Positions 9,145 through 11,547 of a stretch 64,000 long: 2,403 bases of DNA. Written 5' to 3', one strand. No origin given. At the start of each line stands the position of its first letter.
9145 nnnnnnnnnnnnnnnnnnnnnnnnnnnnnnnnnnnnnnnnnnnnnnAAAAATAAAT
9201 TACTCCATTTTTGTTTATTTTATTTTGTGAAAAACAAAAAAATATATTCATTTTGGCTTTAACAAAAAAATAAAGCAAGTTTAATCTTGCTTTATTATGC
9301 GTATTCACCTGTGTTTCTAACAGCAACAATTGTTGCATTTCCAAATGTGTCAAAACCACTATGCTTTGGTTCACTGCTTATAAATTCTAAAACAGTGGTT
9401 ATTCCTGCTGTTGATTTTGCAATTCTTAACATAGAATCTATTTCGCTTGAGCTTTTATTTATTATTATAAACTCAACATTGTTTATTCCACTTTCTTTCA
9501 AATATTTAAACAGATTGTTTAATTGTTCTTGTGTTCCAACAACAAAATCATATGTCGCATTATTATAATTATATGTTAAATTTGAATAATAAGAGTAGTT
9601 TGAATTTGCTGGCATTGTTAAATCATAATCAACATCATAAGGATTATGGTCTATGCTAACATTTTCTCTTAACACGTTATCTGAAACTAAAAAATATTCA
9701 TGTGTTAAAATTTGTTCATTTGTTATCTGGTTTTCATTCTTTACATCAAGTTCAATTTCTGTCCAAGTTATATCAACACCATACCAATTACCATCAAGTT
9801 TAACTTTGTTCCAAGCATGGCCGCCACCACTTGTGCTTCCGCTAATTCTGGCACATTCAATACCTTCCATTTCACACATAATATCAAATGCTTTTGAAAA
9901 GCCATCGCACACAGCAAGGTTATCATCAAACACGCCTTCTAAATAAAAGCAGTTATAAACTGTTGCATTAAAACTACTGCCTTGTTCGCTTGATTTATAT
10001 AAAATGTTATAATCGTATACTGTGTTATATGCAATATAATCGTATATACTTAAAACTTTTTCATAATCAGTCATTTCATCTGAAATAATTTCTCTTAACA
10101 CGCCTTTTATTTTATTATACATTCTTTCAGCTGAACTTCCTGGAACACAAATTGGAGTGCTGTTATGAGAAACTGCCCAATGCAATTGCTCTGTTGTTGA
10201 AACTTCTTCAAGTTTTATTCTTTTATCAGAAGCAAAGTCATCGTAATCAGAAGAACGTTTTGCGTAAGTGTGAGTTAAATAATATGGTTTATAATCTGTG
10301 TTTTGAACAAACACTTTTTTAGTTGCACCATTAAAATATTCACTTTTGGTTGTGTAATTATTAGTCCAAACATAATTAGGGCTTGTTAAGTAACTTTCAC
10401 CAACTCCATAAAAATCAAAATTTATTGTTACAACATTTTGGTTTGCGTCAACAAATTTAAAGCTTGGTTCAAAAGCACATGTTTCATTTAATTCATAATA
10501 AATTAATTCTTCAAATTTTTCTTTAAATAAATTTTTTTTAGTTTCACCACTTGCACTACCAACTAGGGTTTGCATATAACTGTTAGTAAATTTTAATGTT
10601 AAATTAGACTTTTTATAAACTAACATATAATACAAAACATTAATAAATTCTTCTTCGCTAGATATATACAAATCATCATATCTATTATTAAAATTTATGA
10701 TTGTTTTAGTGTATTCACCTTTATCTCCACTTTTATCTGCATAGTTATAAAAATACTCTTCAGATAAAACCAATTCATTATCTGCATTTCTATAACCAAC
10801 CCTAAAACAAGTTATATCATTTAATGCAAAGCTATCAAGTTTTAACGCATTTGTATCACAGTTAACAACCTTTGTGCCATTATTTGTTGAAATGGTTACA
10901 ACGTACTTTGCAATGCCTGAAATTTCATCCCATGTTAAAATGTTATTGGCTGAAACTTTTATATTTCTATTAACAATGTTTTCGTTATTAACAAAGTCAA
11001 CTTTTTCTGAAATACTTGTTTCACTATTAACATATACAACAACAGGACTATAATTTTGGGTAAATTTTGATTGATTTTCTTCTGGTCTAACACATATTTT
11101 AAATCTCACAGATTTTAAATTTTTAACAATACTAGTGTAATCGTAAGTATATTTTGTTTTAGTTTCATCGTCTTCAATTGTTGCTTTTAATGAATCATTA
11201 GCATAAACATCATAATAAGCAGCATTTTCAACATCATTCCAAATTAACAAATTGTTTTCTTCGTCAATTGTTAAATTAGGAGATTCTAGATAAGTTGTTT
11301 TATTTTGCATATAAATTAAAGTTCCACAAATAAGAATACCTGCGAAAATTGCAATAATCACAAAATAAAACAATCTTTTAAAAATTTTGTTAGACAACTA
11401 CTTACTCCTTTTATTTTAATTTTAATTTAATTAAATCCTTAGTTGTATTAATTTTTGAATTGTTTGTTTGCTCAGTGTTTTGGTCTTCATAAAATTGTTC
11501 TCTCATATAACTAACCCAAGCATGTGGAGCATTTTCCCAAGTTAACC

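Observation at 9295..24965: Ten-gene SipW / multi-TasA-fold / giant adhesin / transglutaminase surface-fibre locus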

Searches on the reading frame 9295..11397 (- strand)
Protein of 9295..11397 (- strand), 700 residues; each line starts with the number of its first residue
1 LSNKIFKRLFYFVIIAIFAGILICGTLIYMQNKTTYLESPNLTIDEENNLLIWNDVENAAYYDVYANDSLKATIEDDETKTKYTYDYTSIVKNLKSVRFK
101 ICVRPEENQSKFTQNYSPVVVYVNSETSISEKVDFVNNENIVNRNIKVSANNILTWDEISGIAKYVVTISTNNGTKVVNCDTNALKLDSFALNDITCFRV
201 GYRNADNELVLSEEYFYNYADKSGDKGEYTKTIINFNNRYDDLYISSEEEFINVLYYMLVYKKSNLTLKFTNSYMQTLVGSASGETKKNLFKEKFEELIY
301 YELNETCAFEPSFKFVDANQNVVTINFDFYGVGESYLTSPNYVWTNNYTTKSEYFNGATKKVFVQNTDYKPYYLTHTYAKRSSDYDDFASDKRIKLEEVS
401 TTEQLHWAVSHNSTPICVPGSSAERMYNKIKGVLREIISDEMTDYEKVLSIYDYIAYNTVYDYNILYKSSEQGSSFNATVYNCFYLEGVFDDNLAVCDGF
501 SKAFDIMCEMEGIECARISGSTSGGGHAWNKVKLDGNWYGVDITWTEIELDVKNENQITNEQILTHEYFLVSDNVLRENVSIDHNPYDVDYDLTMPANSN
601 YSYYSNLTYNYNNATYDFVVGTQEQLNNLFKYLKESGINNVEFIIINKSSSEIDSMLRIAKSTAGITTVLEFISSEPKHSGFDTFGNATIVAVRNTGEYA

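Call 5: search_protein_families(library=pfam, proteins=[window:9295-11397:-], max_evalue=0.1)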
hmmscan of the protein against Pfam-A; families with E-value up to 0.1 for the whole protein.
window:9295-11397:- (700 aa): 2 families
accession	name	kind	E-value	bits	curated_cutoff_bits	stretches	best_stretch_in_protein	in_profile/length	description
PF01841.26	Transglut_core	-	3.2e-11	43.9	23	1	433-542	3-107/108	Transglutaminase-like superfamily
PF23201.1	DUF7062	-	0.0011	19.3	27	1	393-428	28-61/100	Domain of unknown function (DUF7062)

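Call 6: search_protein_families(library=ncbifam, proteins=[window:9295-11397:-], max_evalue=0.1)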
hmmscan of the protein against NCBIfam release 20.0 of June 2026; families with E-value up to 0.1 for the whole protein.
window:9295-11397:- (700 aa): 1 family
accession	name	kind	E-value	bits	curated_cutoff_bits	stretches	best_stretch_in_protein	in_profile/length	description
NF045980.1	MAG6410_fam_LP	equivalog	1.3e-17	63.5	450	1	440-593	162-302/622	MAG6410 family transglutaminase-related lipoprotein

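Call 80: search_solved_structures(query=window:9295-11397:-, max_evalue=0.1, show_alignments=2)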
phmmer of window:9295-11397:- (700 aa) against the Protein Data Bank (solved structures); distinct sequences matched with E-value up to 0.1: 1.
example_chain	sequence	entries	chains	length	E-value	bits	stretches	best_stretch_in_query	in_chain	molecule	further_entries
9crn_A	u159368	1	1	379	5.5e-15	58.5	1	421-553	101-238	Transglutaminase-like domain-containing protein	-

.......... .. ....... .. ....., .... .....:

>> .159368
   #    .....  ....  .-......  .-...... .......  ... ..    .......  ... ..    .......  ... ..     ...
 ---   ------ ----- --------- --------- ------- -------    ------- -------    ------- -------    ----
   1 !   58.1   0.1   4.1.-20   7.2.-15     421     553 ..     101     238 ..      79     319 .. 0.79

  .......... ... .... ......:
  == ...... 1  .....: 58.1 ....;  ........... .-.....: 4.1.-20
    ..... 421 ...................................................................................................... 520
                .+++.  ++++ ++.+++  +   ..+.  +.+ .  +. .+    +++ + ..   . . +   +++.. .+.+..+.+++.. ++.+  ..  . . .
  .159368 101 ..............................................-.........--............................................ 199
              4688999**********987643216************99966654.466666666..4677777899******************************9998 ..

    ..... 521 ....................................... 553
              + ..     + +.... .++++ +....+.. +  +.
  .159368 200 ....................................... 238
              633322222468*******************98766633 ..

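Call 92: find_related_loci(query=A7, collection=metagenome_contigs, flank=10000)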
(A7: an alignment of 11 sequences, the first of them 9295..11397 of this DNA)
Query A7 (700 aa) in metagenome_contigs; peptide patterns used: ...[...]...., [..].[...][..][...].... (x = any residue, [..] = any of these).
600 stretches matched a pattern (row limit reached: there are more); 4 encode a relative of the query (tblastn E <= 1e-3); 4 distinct loci.
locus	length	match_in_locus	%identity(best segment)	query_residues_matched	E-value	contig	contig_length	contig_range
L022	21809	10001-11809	33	13-638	9e-86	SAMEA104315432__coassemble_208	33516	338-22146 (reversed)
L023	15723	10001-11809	32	13-638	4e-84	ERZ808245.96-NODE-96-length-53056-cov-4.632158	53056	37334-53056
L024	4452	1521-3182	33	37-577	9e-73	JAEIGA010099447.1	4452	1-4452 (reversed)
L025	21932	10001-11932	32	1-633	1e-79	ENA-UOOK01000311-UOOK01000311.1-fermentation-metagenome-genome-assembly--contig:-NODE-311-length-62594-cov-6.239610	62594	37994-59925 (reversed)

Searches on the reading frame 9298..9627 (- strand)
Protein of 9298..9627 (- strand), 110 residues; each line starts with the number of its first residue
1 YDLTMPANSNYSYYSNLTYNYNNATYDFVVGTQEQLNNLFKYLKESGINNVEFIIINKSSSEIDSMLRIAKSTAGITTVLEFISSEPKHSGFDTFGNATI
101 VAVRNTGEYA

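Call 17: search_protein_families(library=pfam, proteins=[window:9298-9627:-], max_evalue=1)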
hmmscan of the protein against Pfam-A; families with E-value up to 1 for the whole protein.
seq(110 aa): 2 families
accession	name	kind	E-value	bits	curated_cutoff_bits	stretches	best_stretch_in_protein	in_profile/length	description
PF18989.5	DUF5722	-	0.004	16.5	30.5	1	15-71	46-101/393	Family of unknown function (DUF5722)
PF06470.18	SMC_hinge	-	0.011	16.6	22.5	1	24-91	29-94/116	SMC proteins Flexible Hinge Domain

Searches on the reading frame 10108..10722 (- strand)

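Call 17: search_protein_families(library=pfam, proteins=[window:10108-10722:-], max_evalue=1)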
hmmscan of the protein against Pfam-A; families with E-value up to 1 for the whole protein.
seq(205 aa): 1 family
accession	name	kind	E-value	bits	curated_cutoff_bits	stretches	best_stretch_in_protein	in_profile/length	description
PF23201.1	DUF7062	-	0.0032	17.9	27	1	168-203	28-61/100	Domain of unknown function (DUF7062)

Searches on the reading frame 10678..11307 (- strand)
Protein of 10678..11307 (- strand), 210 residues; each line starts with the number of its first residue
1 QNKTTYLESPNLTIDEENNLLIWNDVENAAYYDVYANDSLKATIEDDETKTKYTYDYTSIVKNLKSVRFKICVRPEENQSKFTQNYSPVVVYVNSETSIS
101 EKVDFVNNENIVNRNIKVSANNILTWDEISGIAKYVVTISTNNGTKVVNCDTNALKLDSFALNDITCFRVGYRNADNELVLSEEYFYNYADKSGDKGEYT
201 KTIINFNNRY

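Call 17: search_protein_families(library=pfam, proteins=[window:10678-11307:-], max_evalue=1)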
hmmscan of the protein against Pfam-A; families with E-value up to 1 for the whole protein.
seq(210 aa): 3 families
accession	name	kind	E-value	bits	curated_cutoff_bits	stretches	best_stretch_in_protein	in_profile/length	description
PF06066.16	SepZ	-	0.03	15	27.3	1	88-144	14-70/99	SepZ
PF18611.7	IL3Ra_N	-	0.03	14.6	26.1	1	11-52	3-44/78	IL-3 receptor alpha chain N-terminal domain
PF21910.2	GH85_C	-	0.078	13.9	27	0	20-39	20-39/95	GH85 endohexosaminidases, C-terminal domain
